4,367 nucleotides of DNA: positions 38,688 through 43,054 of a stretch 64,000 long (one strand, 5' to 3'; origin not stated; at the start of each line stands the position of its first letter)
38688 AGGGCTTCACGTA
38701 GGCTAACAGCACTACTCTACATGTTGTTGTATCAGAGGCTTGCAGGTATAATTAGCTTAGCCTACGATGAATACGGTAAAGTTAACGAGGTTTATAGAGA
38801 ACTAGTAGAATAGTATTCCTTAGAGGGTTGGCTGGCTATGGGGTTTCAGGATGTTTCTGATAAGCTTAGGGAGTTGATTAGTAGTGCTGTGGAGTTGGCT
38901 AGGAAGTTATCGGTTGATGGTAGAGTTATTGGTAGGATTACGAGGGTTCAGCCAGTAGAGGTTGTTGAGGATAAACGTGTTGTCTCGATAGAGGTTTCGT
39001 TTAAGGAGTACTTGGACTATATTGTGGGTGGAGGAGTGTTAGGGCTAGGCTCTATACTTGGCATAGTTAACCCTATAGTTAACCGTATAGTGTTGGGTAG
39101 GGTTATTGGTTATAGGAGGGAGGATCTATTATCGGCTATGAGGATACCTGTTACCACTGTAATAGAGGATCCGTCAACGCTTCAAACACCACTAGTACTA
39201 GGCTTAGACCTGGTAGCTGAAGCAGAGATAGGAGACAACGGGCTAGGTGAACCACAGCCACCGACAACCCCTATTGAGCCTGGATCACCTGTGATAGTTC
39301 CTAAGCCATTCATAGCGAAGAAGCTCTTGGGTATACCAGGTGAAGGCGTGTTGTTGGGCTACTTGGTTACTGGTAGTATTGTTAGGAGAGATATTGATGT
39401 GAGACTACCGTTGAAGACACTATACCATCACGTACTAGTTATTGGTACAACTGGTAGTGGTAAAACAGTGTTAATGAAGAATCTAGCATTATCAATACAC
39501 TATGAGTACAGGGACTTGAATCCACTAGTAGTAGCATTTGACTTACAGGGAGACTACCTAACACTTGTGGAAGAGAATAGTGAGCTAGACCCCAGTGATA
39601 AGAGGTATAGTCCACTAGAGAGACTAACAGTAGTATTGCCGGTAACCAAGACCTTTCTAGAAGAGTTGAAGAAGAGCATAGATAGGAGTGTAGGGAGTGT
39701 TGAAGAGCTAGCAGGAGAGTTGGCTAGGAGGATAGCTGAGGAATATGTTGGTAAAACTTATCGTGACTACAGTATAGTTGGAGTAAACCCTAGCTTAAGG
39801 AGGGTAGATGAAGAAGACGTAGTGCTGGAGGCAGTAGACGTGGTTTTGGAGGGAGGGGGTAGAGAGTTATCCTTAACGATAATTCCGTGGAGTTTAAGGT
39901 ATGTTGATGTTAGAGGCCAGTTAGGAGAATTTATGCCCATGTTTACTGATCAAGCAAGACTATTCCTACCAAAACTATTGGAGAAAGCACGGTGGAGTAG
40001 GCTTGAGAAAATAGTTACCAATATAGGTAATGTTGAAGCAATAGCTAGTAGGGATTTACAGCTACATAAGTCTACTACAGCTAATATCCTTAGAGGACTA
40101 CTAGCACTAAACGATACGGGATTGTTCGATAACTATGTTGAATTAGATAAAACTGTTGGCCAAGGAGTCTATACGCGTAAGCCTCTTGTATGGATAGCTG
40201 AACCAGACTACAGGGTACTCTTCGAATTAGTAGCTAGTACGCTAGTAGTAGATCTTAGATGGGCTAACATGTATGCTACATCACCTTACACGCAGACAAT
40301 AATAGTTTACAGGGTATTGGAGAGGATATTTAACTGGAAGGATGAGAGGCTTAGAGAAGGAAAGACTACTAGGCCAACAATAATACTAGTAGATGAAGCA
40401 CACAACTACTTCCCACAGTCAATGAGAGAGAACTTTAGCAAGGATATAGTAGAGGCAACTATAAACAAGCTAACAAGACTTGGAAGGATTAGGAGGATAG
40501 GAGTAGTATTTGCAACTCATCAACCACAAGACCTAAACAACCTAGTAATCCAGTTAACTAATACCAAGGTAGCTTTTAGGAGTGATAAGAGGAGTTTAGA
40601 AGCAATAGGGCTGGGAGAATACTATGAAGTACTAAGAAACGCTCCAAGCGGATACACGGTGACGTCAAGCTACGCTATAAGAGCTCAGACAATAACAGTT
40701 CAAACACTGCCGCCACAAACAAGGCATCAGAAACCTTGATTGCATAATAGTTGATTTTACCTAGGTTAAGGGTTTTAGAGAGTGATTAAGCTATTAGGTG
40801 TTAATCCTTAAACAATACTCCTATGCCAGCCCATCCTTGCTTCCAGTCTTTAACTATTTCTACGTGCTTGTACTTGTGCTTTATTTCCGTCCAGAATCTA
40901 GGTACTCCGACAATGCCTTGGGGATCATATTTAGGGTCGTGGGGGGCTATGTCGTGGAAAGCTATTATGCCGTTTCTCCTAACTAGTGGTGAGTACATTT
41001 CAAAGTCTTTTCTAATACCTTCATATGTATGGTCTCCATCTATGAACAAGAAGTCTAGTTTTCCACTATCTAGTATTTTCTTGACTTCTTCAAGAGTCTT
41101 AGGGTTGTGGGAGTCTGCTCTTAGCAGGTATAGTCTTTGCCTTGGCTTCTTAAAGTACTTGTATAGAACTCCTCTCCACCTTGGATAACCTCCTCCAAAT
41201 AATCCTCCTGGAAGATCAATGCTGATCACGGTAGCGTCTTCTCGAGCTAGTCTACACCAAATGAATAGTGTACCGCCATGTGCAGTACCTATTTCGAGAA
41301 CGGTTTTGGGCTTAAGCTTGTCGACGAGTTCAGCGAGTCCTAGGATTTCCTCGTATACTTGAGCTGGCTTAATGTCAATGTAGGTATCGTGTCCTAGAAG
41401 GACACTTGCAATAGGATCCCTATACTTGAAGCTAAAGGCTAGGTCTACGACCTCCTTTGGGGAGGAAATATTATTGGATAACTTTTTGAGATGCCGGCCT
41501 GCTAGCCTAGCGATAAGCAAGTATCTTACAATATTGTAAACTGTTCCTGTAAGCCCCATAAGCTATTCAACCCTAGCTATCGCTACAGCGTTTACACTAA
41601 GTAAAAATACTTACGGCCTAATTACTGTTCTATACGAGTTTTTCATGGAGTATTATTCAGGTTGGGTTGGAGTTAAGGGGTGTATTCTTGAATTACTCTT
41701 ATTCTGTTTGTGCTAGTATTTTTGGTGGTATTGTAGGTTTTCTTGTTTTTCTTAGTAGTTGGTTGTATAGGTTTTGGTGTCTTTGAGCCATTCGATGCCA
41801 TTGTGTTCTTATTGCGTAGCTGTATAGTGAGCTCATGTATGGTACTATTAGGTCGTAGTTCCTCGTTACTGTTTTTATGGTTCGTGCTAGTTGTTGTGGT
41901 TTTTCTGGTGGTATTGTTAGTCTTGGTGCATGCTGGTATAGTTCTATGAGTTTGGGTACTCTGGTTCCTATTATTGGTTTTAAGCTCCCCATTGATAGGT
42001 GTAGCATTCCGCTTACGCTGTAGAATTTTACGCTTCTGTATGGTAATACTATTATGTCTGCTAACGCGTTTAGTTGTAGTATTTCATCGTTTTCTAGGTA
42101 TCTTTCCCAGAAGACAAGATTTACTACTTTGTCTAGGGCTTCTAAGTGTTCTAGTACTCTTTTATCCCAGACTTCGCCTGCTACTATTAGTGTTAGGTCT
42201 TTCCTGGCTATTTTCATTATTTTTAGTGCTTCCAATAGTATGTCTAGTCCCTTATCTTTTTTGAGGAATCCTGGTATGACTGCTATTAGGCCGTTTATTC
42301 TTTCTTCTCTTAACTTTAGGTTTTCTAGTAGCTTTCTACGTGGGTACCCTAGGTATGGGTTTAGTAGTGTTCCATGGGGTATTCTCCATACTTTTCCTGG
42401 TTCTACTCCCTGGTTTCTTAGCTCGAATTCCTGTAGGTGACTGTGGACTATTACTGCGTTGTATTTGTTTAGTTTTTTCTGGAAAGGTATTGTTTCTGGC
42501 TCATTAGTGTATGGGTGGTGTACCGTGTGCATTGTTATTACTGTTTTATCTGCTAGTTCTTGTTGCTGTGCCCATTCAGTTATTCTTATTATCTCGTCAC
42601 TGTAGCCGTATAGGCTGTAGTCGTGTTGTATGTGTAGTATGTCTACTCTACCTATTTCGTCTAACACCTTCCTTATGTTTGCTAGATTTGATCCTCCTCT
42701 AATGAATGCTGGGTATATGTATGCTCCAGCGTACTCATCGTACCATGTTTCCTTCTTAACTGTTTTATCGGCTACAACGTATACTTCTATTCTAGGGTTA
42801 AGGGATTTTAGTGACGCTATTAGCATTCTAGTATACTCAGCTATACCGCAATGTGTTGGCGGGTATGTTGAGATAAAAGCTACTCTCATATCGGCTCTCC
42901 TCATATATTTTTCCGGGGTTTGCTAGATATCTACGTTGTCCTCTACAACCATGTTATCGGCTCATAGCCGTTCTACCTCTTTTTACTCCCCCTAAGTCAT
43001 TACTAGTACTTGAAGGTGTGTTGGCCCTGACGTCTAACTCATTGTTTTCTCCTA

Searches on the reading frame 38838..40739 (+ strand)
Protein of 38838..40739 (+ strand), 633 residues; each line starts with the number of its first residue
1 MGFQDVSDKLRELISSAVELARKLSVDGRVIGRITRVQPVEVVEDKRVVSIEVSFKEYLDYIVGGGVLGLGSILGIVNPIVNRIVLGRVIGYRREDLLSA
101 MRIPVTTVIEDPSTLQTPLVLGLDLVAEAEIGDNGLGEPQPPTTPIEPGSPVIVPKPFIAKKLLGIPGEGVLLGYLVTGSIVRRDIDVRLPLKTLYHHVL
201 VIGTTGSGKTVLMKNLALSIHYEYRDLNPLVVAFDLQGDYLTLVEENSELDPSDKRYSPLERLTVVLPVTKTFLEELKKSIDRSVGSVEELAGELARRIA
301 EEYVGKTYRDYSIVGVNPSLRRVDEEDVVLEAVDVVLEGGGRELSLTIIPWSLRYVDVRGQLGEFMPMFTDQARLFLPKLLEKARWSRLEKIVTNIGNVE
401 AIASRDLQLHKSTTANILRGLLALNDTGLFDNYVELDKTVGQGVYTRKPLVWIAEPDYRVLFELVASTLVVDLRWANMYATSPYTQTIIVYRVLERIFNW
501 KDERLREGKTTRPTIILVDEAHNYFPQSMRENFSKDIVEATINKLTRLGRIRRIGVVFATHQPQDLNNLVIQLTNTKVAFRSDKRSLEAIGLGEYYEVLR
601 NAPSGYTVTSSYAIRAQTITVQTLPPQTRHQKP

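Call 11: search_protein_families(library=pfam, proteins=[window:38838-40739:+], max_evalue=0.01)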
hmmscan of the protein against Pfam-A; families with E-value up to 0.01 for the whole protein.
window:38838-40739:+ (633 aa): 12 families
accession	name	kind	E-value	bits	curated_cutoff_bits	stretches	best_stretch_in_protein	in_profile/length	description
PF01935.23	DUF87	-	1.9e-09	38.4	23.2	1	179-304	4-120/220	Helicase HerA, central domain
PF05872.18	HerA_C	-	3.9e-07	29.5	22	0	186-245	11-66/502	Helicase HerA-like C-terminal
PF00004.35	AAA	-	8.3e-07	30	21.2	1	505-572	50-121/131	ATPase family associated with various cellular activities (AAA)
PF01580.24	FtsK_SpoIIIE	-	9.2e-06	25.7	24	1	192-224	35-67/221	FtsK/SpoIIIE family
PF05707.18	Zot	-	3.9e-05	23.6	20.3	1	477-629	43-185/197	Zonular occludens toxin (Zot)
PF13401.12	AAA_22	-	5.7e-05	23.9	27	0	198-238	7-43/130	AAA domain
PF04851.21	ResIII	-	0.00022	21.6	22.5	0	197-233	24-60/164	Type III restriction enzyme, res subunit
PF10412.15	TrwB_AAD_bind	-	0.00025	20.5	20.5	1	190-243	9-58/387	Type IV secretion-system coupling protein DNA-binding domain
PF12846.13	AAA_10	-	0.00049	19.7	27.5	0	539-587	259-308/362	AAA-like domain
PF25199.1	nSTAND_NTPase5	-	0.0007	19.9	34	1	197-227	42-71/145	Novel STAND NTPase 5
PF13191.12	AAA_16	-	0.0012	19.8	32.6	0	197-223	25-51/167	AAA ATPase domain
PF12775.13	AAA_7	-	0.0045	17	25.8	1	196-221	33-58/181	P-loop containing dynein motor region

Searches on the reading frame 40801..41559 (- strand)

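Call 11: search_protein_families(library=pfam, proteins=[window:40801-41559:-], max_evalue=0.01)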
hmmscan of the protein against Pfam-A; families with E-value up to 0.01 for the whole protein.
window:40801-41559:- (252 aa): 3 families
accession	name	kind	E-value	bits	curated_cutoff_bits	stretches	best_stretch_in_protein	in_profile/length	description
PF13578.12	Methyltransf_24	-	2.7e-17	64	26.3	1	88-204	1-105/105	Methyltransferase domain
PF04989.18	RMNT_CmcI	-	1.7e-11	44.7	23.2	1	59-198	8-142/206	Rhamnosyl O-methyltransferase/CmcI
PF01596.23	Methyltransf_3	-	0.0011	18.8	22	1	77-203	38-154/204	O-methyltransferase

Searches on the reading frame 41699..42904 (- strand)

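Call 11: search_protein_families(library=pfam, proteins=[window:41699-42904:-], max_evalue=0.01)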
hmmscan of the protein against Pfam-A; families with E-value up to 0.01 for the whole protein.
window:41699-42904:- (401 aa): 3 families
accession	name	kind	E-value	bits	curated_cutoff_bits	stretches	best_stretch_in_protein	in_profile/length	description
PF13692.12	Glyco_trans_1_4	-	1.3e-11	45.3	27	1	211-347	7-140/142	Glycosyl transferases group 1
PF00534.26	Glycos_transf_1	-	4.3e-09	36.6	26.4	1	207-350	17-159/172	Glycosyl transferases group 1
PF13439.12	Glyco_transf_4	-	4.1e-08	33.9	28.5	1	20-178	3-165/170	Glycosyltransferase Family 4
